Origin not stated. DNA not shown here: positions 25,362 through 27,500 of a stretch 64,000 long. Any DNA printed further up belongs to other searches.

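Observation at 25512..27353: A Cas4/RecB-type iron-sulfur nuclease fused to OB-fold-like C-terminal domains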

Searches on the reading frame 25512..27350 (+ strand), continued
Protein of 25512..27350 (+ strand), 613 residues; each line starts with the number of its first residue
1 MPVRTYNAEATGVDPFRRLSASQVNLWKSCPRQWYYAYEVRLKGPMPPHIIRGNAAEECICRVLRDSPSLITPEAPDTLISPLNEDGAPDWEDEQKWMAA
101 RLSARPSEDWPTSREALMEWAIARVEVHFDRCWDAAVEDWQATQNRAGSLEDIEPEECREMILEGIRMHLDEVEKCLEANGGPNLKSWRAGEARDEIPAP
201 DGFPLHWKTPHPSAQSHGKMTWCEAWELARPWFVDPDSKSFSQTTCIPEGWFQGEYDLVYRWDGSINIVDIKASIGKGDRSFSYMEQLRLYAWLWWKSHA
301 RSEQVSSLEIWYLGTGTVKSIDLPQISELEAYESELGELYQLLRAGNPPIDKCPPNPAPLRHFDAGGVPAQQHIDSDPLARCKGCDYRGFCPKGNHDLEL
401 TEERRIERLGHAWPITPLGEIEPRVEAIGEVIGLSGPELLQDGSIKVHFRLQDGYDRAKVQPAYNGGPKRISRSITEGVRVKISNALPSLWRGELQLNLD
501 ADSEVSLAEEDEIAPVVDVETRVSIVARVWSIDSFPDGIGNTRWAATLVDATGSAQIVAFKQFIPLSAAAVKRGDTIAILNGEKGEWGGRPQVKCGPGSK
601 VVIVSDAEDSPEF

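Call 34: find_homologous_proteins(query=A3, max_evalue=1e-10)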
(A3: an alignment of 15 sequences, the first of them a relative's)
Query A3 (15 sequences) (638 aa, profile of the alignment): 249 proteins with E <= 1e-10 among 8000 candidates; the best 120 are listed.
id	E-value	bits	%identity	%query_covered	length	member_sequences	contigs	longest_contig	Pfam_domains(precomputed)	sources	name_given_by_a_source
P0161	3.7e-262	889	100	100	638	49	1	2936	PF12705.14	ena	-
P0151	3.2e-255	866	42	97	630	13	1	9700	PF12705.14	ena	-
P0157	3.9e-254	863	42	97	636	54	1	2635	PF12705.14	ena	-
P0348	3.0e-249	847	43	97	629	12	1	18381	PF12705.14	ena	-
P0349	2.0e-248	844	40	98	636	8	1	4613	PF12705.14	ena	-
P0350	4.2e-248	843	42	97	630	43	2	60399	PF12705.14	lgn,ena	-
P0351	2.0e-247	841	42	97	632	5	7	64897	PF12705.14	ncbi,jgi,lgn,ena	jgi:hypothetical protein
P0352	2.1e-247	841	43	97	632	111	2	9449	PF12705.14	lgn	-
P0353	2.5e-247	840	44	97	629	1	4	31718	PF12705.14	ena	-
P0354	1.4e-245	835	70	100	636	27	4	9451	PF12705.14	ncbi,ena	-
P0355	1.1e-244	832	69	100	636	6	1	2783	PF12705.14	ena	-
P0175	1.2e-244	831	41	98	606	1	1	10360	-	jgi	-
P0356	1.8e-244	831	41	98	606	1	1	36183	-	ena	-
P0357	1.9e-244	831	41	98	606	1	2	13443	-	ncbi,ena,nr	ncbi:MAG TPA: hypothetical protein QF644_04425 [Candidatus Poseidoniaceae archaeon]|nr:hypothetical 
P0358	2.0e-244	831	41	98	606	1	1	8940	-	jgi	-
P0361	8.3e-240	815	66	100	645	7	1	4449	PF12705.14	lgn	-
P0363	2.0e-239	814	69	100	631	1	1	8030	PF12705.14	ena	-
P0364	2.4e-239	814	68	100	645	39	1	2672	PF12705.14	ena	-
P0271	5.8e-239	813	40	97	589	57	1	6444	PF12705.14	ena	-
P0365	2.0e-238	811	42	97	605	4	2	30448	-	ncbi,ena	-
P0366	2.9e-238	810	42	97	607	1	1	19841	PF12705.14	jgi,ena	jgi:hypothetical protein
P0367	3.1e-238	810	42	98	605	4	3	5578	-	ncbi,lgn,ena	-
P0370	4.0e-237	807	42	97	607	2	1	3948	PF12705.14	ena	-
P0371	7.0e-237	806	41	98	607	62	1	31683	PF12705.14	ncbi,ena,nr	ncbi:MAG: hypothetical protein CMA03_06190 [Euryarchaeota archaeon]|nr:hypothetical protein [Euryarc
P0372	1.4e-235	801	42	97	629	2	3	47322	PF12705.14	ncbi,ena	-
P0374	8.8e-234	796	42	97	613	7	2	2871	PF12705.14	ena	-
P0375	3.8e-233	793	40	98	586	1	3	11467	PF12705.14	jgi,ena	-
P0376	4.3e-233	793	40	98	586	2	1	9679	PF12705.14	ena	-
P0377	2.1e-232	791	40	98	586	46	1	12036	PF12705.14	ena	-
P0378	4.6e-229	780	40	97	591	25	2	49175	PF12705.14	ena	-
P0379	5.9e-229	780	42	97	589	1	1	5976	PF12705.14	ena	-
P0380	6.2e-229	779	42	97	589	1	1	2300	PF12705.14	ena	-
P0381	7.9e-229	779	41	97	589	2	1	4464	PF12705.14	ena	-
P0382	1.1e-228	779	41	97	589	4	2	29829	PF12705.14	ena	-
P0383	1.7e-228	778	42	97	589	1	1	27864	PF12705.14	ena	-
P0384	3.1e-228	777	38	94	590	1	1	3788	PF12705.14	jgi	-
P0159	4.4e-228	777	38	94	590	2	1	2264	PF12705.14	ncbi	-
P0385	4.4e-228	777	42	97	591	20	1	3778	PF12705.14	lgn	-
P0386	4.7e-228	777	41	97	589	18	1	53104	PF12705.14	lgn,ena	-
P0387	7.0e-228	776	42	97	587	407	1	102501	PF12705.14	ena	-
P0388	9.0e-228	776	41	97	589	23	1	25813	PF12705.14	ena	-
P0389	1.2e-227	775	41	98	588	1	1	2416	PF12705.14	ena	-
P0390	1.6e-227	775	41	97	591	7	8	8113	PF12705.14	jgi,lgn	jgi:hypothetical protein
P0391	2.2e-227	774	40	97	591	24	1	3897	PF12705.14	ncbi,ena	-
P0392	2.4e-227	774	42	97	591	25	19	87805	PF12705.14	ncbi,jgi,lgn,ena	-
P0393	2.8e-227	774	41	97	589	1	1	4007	PF12705.14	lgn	-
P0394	5.2e-227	773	42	98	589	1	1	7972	PF12705.14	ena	-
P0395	5.3e-227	773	42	98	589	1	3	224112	PF12705.14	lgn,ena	-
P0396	5.4e-227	773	48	99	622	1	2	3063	PF12705.14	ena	-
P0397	1.5e-226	772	42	97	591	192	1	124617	PF12705.14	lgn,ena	-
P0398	1.8e-226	771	41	97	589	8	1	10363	PF12705.14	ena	-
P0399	1.9e-226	771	42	97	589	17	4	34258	PF12705.14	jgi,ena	-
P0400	2.3e-226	771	40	98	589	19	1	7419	PF12705.14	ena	-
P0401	3.6e-226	770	41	97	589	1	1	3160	PF12705.14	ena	-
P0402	5.0e-226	770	38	94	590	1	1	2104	PF12705.14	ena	-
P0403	5.2e-226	770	41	98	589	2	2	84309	PF12705.14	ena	-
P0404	6.8e-226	769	42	98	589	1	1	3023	PF12705.14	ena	-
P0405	1.2e-225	769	42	98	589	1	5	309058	PF12705.14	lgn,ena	-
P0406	1.3e-225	769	42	98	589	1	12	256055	PF12705.14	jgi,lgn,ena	jgi:hypothetical protein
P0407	1.5e-225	768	42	98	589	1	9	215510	PF12705.14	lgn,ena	-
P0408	1.6e-225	768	42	98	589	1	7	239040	PF12705.14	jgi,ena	-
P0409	1.6e-225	768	42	98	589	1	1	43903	PF12705.14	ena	-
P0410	2.1e-225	768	40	97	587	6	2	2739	PF12705.14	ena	-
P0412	2.7e-225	768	42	98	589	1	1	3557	PF12705.14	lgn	-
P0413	3.6e-225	767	42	98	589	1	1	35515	PF12705.14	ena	-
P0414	3.7e-225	767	42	98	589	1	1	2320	PF12705.14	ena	-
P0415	3.8e-225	767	42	98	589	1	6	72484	PF12705.14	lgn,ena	-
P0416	4.3e-225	767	43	98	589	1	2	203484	PF12705.14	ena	-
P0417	4.4e-225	767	42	98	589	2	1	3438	PF12705.14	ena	-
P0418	4.7e-225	767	42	98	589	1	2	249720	PF12705.14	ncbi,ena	-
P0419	4.9e-225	767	43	98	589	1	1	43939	PF12705.14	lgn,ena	-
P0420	5.2e-225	767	41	97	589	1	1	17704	PF12705.14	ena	-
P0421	9.6e-225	766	49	100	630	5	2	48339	PF12705.14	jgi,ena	jgi:hypothetical protein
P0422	1.1e-224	765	42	98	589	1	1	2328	PF12705.14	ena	-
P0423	1.3e-224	765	41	97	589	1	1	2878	PF12705.14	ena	-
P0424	2.7e-224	764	40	97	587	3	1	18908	PF12705.14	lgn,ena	-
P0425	5.8e-224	763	41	97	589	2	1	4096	PF12705.14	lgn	-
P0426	1.0e-223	762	42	98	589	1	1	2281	PF12705.14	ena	-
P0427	1.0e-223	762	41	97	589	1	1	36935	PF12705.14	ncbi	-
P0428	1.2e-223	762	41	97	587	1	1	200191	PF12705.14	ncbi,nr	ncbi:PD-(D/E)XK nuclease family protein [Euryarchaeota archaeon]|nr:PD-(D/E)XK nuclease family prote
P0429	2.2e-223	761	42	98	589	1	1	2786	PF12705.14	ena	-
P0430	7.6e-223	759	40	97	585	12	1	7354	PF12705.14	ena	-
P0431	1.1e-222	759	41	97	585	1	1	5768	PF12705.14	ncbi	-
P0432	1.1e-222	759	49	99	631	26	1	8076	PF12705.14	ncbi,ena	-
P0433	1.4e-222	759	40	97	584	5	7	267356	PF12705.14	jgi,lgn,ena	jgi:hypothetical protein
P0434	1.7e-222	758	39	97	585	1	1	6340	PF12705.14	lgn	-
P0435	5.0e-222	757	39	97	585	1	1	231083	PF12705.14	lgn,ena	-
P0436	8.4e-222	756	39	97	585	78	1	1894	PF12705.14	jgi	jgi:hypothetical protein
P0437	9.8e-222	756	39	97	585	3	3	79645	PF12705.14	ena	-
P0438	1.5e-221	755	39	97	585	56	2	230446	PF12705.14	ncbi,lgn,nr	ncbi:MAG: PD-(D/E)XK nuclease family protein [Candidatus Poseidoniaceae archaeon]|nr:PD-(D/E)XK nucl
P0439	2.2e-221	755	41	97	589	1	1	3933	PF12705.14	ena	-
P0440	3.6e-221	754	40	97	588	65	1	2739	PF12705.14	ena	-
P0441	4.5e-221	754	36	94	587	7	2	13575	PF12705.14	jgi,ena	-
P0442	9.4e-221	752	39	97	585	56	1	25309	PF12705.14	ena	-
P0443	1.1e-220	752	48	99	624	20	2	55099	PF12705.14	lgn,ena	-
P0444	1.6e-220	752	39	97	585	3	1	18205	PF12705.14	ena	-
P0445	2.7e-220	751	48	99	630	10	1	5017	PF12705.14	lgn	-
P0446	4.1e-220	750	41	97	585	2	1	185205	PF12705.14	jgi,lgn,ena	jgi:hypothetical protein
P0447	5.1e-220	750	39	97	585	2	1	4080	PF12705.14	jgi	jgi:hypothetical protein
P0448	1.2e-219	749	39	97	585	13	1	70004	PF12705.14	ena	-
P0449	1.5e-219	749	39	97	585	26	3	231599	PF12705.14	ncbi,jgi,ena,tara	tara:strand:- start:2732 stop:4489 length:1758 start_codon:yes stop_codon:yes gene_type:complete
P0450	3.9e-219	747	36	94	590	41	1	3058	PF12705.14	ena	-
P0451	1.0e-218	746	40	97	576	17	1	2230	PF12705.14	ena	-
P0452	1.3e-218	745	37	95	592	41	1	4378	PF12705.14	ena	-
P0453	1.6e-218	745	68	92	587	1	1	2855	PF12705.14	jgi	-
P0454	2.6e-218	744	38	97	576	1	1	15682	PF12705.14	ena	-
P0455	3.1e-218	744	36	94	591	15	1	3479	PF12705.14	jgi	jgi:hypothetical protein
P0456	3.5e-218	744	38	97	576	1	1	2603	PF12705.14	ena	-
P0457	3.7e-218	744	37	94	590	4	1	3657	PF12705.14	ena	-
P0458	4.4e-218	744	40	97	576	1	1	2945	PF12705.14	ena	-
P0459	4.7e-218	744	35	95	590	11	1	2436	PF12705.14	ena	-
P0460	4.9e-218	743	39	97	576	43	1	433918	PF12705.14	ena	-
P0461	5.7e-218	743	38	97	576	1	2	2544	PF12705.14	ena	-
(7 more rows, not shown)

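Call 35: find_encoding_contigs(protein=P0351, flank=5000, max_places=2)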
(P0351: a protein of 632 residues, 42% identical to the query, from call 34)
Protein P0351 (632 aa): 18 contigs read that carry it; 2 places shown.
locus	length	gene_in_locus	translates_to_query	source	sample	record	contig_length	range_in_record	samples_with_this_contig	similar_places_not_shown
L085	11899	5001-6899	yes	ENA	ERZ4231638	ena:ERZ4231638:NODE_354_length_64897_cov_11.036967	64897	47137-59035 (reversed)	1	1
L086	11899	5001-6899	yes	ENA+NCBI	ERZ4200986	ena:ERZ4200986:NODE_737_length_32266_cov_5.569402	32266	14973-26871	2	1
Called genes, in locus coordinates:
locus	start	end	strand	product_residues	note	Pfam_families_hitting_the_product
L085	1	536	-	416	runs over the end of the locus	-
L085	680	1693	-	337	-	PF00494:SQS_PSY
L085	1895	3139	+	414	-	PF00494:SQS_PSY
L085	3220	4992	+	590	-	PF04068:Fer4_RLI, PF00037:Fer4 (weak), PF02463:SMC_N (faint), PF13191:AAA_16 (faint), PF00005:ABC_tran, PF13304:AAA_21 (faint), PF00005:ABC_tran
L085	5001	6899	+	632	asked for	PF12705:PDDEXK_1 (faint)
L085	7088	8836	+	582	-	PF12705:PDDEXK_1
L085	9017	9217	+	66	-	PF02597:ThiS (weak), PF21965:SAMP2 (weak)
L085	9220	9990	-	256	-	PF09754:PAC2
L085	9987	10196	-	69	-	PF04135:Nop10p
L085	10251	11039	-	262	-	PF00575:S1 (weak), PF07541:EIF_2_alpha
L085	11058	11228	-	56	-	PF01667:Ribosomal_S27e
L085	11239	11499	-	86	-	PF00935:Ribosomal_L44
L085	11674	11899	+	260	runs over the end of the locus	-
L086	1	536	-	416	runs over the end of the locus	-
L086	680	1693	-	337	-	PF00494:SQS_PSY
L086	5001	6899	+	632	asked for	PF12705:PDDEXK_1 (faint)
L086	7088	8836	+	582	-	PF12705:PDDEXK_1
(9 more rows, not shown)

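Call 36: find_encoding_contigs(protein=P0421, flank=5000, max_places=2)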
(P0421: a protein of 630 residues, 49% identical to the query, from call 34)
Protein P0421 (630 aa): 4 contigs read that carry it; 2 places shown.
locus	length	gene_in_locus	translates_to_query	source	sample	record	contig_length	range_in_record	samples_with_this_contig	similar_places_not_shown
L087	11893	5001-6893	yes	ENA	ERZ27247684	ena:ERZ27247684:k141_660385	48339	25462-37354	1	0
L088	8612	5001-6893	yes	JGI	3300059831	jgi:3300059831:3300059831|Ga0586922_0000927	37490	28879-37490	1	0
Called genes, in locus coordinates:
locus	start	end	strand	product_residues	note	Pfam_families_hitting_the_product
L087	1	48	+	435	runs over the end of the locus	PF00494:SQS_PSY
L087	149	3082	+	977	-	PF00072:Response_reg (faint), PF19027:DUF5752 (faint), PF01326:PPDK_N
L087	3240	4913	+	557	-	PF00037:Fer4 (weak), PF12837:Fer4_6 (weak), PF02463:SMC_N, PF13476:AAA_23 (faint), PF13555:AAA_29 (faint), PF00005:ABC_tran, PF13304:AAA_21 (weak), PF00005:ABC_tran, +2 more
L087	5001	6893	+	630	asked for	PF12705:PDDEXK_1 (faint)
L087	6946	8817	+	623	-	PF12705:PDDEXK_1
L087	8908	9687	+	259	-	PF09754:PAC2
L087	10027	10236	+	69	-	PF04135:Nop10p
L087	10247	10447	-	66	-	-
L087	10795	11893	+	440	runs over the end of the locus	PF00462:Glutaredoxin (weak), PF02798:GST_N, PF13409:GST_N_2, PF13417:GST_N_3, PF13410:GST_C_2, PF14497:GST_C_3 (weak), PF00043:GST_C, PF01135:PCMT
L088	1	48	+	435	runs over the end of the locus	PF00494:SQS_PSY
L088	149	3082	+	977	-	PF00072:Response_reg (faint), PF19027:DUF5752 (faint), PF01326:PPDK_N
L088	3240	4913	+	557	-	PF00037:Fer4 (weak), PF12837:Fer4_6 (weak), PF02463:SMC_N, PF13476:AAA_23 (faint), PF13555:AAA_29 (faint), PF00005:ABC_tran, PF13304:AAA_21 (weak), PF00005:ABC_tran, +2 more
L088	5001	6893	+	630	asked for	PF12705:PDDEXK_1 (faint)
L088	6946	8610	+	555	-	?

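Call 37: find_encoding_contigs(protein=P0406, flank=5000, max_places=2)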
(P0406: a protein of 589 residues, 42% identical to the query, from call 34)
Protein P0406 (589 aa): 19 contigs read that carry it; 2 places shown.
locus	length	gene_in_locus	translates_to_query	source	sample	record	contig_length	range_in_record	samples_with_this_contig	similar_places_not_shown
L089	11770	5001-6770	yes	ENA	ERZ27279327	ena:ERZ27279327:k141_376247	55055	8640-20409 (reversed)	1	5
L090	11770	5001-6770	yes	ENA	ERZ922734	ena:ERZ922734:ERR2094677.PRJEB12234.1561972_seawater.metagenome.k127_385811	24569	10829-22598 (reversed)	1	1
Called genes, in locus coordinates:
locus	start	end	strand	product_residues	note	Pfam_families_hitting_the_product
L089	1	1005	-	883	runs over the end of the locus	PF01624:MutS_I, PF05188:MutS_II, PF05192:MutS_III, PF05190:MutS_IV, PF00488:MutS_V, PF27441:MutS_C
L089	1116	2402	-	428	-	-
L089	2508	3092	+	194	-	PF00252:Ribosomal_L16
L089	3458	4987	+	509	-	PF00005:ABC_tran, PF02463:SMC_N, PF03193:RsgA_GTPase (faint), PF03215:Rad17 (faint), PF13191:AAA_16 (faint), PF13476:AAA_23 (faint), PF13304:AAA_21 (weak), PF00005:ABC_tran, +3 more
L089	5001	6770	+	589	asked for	PF12705:PDDEXK_1 (weak)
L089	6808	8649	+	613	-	PF12705:PDDEXK_1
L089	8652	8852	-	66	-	-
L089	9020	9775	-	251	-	PF09754:PAC2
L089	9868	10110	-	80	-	PF04135:Nop10p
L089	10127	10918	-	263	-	PF00575:S1 (weak), PF07541:EIF_2_alpha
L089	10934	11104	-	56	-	PF01667:Ribosomal_S27e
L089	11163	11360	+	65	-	-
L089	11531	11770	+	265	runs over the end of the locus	-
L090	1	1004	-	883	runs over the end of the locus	PF01624:MutS_I, PF05188:MutS_II, PF05192:MutS_III, PF05190:MutS_IV, PF00488:MutS_V, PF27441:MutS_C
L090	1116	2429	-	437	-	-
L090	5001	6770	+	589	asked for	PF12705:PDDEXK_1 (weak)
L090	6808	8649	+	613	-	PF12705:PDDEXK_1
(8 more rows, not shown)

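Call 61: list_cluster_members(proteins=[P0351, P0354, P0365, P0367, P0372, P0391, P0392, P0418, P0427, P0432])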
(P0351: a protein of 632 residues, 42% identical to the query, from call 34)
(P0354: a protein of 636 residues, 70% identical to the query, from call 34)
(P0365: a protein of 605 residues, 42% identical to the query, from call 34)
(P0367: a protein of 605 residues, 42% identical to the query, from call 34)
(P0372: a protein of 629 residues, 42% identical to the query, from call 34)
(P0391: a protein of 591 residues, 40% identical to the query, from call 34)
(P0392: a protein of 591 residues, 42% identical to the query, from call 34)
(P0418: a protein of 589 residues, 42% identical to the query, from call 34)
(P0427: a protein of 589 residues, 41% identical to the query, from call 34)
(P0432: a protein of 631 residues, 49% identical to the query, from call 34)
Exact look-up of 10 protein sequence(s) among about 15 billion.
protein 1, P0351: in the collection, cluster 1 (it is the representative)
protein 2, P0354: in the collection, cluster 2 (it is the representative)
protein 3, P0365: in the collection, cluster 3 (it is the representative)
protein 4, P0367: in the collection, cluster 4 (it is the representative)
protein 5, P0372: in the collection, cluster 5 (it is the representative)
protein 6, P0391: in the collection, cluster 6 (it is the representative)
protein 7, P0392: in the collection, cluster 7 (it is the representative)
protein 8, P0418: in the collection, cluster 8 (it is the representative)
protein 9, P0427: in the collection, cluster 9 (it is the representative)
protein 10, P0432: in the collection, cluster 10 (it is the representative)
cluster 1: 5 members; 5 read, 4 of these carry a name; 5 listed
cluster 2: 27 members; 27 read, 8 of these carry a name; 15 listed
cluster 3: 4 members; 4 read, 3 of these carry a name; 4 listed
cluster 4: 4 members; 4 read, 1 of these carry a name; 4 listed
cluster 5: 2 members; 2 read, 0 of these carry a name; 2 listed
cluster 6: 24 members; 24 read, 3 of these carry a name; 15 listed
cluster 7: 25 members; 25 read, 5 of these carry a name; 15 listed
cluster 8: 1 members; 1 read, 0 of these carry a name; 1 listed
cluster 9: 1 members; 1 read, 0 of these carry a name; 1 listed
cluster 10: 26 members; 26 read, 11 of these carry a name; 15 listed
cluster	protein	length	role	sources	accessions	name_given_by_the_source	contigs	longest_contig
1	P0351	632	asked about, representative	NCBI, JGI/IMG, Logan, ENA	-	hypothetical protein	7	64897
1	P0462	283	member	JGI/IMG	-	hypothetical protein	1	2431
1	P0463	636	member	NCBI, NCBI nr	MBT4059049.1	MAG: hypothetical protein HOE69_01915 [Euryarchaeota archaeon] | hypothetical protein [Euryarchaeota archaeon]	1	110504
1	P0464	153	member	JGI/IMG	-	hypothetical protein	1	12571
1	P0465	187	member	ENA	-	-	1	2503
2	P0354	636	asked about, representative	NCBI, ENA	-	-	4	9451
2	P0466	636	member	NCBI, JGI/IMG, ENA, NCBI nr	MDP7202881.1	MAG: PD-(D/E)XK nuclease family protein [Candidatus Poseidoniaceae archaeon] | PD-(D/E)XK nuclease family protein [Candidatus Poseidoniaceae archaeon]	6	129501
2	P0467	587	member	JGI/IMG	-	hypothetical protein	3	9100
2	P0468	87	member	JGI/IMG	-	hypothetical protein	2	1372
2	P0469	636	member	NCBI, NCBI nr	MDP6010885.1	MAG: PD-(D/E)XK nuclease family protein [Candidatus Poseidoniaceae archaeon] | PD-(D/E)XK nuclease family protein [Candidatus Poseidoniaceae archaeon]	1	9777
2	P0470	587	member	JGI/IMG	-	hypothetical protein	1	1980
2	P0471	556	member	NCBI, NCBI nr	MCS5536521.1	MAG: PD-(D/E)XK nuclease family protein, partial [Candidatus Poseidoniaceae archaeon] | PD-(D/E)XK nuclease family protein [Candidatus Poseidoniaceae archaeon]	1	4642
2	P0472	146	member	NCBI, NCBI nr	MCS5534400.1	MAG: hypothetical protein NZ802_00955, partial [Candidatus Poseidoniales archaeon] | hypothetical protein [Candidatus Poseidoniales archaeon]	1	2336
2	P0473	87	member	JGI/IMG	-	hypothetical protein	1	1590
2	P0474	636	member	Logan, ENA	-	-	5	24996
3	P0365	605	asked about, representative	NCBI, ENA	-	-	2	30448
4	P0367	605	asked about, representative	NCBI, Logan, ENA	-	-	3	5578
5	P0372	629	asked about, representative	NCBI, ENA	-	-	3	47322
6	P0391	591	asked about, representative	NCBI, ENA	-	-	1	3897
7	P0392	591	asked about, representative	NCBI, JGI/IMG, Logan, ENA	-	-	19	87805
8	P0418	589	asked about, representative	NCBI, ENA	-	-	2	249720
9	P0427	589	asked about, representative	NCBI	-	-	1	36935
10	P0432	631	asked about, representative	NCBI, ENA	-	-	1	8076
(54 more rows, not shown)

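Call 63: find_encoding_contigs(protein=P0121, flank=6000, max_places=2)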
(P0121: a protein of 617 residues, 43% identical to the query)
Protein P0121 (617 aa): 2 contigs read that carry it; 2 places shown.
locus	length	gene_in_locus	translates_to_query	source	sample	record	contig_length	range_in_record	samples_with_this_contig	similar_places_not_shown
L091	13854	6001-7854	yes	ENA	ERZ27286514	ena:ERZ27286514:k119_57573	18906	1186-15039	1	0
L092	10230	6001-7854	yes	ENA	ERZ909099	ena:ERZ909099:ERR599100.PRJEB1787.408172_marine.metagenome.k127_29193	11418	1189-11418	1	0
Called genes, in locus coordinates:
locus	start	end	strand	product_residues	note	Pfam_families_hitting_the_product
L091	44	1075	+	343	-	PF00494:SQS_PSY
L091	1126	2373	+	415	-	PF00494:SQS_PSY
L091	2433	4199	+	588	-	PF00005:ABC_tran, PF02463:SMC_N (faint), PF13304:AAA_21 (faint), PF00005:ABC_tran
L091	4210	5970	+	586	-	PF12705:PDDEXK_1 (faint), PF01336:tRNA_anti-codon (weak)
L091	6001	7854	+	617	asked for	PF12705:PDDEXK_1, PF01336:tRNA_anti-codon (faint)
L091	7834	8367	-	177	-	-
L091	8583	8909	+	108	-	-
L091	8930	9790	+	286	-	PF17773:UPF0176_N, PF00581:Rhodanese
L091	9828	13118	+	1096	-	-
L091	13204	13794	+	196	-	-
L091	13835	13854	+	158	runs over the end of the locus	-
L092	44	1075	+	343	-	PF00494:SQS_PSY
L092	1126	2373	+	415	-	PF00494:SQS_PSY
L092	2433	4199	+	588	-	PF00005:ABC_tran, PF02463:SMC_N (faint), PF13304:AAA_21 (faint), PF00005:ABC_tran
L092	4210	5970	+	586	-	PF12705:PDDEXK_1 (faint), PF01336:tRNA_anti-codon (weak)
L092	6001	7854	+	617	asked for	PF12705:PDDEXK_1, PF01336:tRNA_anti-codon (faint)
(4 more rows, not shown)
